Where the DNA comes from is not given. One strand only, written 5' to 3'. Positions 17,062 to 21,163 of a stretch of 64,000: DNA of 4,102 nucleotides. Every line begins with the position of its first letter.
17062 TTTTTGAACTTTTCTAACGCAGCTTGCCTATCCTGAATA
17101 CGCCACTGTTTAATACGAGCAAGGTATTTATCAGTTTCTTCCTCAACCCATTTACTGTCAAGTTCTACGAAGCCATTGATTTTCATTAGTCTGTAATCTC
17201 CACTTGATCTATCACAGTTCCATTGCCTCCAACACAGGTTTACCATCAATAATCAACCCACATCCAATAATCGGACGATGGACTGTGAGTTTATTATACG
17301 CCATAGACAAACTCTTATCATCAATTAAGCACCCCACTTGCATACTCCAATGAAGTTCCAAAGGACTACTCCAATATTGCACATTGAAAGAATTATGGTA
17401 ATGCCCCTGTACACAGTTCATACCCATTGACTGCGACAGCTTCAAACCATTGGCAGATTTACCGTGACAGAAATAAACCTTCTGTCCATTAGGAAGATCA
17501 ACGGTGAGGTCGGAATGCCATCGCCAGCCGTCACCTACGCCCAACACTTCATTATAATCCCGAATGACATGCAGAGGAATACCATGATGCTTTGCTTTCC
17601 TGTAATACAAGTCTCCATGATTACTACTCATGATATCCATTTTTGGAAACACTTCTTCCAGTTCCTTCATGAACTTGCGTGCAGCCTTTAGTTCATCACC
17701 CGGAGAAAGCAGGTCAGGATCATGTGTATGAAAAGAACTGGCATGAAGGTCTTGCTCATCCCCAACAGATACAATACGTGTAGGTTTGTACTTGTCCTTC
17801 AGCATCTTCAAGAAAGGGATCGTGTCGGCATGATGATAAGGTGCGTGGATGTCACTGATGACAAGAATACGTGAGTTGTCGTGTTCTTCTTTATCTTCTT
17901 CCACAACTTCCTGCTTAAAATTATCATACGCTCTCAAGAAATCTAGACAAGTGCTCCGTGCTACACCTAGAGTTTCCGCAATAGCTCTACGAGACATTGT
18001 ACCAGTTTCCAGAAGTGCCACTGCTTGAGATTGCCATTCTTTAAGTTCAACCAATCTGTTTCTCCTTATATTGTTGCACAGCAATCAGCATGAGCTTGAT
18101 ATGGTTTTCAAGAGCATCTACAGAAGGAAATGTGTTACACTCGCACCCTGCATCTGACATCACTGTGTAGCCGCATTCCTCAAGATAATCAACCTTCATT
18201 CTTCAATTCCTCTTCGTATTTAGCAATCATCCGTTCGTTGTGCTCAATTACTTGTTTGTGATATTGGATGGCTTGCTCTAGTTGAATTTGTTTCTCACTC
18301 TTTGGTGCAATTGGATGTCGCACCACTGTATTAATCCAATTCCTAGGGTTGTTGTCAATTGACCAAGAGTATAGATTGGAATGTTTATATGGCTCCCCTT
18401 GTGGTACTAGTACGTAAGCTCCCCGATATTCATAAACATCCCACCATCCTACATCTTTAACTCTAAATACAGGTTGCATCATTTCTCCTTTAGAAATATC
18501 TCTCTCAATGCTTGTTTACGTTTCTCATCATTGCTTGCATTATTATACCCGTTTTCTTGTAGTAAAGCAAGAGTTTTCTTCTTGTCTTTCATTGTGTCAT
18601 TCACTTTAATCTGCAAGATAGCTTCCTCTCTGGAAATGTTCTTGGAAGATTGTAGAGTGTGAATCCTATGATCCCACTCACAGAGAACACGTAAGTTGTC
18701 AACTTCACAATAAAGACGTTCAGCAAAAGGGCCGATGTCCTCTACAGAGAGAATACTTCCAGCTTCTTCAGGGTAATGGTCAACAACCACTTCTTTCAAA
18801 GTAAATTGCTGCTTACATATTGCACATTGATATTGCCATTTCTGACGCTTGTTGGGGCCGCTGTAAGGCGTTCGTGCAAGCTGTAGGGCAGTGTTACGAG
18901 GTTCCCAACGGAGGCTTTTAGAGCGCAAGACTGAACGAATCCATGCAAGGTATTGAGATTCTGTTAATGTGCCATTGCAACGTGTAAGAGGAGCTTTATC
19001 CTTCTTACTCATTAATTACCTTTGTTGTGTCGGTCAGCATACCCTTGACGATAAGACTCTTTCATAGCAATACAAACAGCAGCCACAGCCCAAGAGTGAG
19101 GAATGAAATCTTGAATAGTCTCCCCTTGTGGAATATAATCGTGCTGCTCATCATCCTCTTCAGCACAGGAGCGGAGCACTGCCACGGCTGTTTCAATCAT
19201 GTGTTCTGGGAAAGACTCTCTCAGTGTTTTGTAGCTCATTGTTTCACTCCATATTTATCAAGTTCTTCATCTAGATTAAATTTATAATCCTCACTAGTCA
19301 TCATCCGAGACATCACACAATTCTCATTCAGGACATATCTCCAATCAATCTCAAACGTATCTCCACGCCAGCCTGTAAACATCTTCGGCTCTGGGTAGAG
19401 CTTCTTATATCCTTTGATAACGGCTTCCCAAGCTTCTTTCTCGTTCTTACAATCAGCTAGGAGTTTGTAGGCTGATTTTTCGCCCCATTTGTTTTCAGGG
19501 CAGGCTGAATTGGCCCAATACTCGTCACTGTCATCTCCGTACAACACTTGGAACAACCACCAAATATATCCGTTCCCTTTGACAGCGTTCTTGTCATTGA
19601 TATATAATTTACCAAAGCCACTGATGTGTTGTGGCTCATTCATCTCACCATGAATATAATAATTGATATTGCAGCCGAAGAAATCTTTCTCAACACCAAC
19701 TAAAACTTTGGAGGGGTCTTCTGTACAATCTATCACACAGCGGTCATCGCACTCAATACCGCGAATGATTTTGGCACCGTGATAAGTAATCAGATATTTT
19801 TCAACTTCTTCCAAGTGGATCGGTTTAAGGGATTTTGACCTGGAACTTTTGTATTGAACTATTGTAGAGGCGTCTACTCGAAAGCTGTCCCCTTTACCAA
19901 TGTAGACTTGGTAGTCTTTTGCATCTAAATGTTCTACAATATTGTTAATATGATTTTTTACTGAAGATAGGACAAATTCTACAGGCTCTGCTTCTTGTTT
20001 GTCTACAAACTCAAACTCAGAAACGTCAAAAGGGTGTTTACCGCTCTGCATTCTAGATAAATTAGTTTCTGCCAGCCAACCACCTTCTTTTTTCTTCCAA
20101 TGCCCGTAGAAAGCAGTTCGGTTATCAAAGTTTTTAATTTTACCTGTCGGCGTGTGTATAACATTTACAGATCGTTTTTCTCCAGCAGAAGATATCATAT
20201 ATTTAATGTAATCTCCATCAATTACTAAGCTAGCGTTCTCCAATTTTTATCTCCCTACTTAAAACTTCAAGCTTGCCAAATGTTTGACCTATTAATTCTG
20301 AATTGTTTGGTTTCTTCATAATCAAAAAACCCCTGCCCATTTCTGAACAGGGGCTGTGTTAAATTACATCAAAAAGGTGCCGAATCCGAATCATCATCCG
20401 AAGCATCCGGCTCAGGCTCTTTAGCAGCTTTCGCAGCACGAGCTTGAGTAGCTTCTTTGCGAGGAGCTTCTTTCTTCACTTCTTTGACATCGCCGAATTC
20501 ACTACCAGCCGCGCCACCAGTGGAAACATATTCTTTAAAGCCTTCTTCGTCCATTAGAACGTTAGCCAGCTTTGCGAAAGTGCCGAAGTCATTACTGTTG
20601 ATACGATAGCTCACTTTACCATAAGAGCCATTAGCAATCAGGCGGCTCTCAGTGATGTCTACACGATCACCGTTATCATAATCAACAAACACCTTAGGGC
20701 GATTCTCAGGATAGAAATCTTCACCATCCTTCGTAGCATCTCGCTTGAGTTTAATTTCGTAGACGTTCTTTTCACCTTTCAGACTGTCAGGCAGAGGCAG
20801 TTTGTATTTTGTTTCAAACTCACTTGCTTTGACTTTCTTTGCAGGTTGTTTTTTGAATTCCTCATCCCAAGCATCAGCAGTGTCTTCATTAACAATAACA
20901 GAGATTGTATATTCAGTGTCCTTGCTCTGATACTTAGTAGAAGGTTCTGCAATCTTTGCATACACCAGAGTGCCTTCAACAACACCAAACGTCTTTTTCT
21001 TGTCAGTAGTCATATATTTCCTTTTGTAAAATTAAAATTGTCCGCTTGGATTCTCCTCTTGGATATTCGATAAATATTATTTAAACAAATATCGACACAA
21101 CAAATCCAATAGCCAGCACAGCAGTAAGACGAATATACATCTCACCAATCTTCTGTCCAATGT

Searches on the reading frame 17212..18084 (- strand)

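Call 121: search_protein_families(library=phrogs, proteins=[window:17212-18084:-], max_evalue=0.00001)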
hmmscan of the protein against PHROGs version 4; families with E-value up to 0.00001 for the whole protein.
window:17212-18084:- (290 aa): 1 family
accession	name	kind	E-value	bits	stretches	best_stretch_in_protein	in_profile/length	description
phrog_221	-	other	1.7e-60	206.2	1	15-283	65-341/367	metallo-phosphoesterase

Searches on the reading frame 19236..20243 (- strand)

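Call 83: search_protein_families(library=pfam, proteins=[window:19236-20243:-], max_evalue=0.001)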
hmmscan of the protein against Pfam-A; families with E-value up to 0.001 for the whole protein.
window:19236-20243:- (335 aa): 0 families

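Call 121: search_protein_families(library=phrogs, proteins=[window:19236-20243:-], max_evalue=0.00001)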
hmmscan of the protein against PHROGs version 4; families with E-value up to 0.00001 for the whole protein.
window:19236-20243:- (335 aa): 1 family
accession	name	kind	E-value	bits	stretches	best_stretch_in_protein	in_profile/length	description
phrog_107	-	DNA, RNA and nucleotide metabolism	2.3e-38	133.6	1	6-333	122-378/542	exonuclease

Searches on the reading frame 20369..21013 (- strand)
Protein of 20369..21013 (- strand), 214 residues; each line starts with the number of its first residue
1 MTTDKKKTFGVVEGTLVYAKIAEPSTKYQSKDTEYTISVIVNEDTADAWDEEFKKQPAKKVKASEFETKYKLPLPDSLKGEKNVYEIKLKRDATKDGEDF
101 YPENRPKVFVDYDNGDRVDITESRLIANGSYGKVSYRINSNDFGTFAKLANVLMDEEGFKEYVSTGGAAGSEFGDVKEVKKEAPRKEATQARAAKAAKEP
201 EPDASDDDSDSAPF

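Call 121: search_protein_families(library=phrogs, proteins=[window:20369-21013:-], max_evalue=0.00001)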
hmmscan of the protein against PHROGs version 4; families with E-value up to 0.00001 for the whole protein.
window:20369-21013:- (214 aa): 1 family
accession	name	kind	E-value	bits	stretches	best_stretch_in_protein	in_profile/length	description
phrog_112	-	DNA, RNA and nucleotide metabolism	3.9e-10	40.8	1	1-207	14-214/265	Gp2.5-like ssDNA binding protein and ssDNA annealing protein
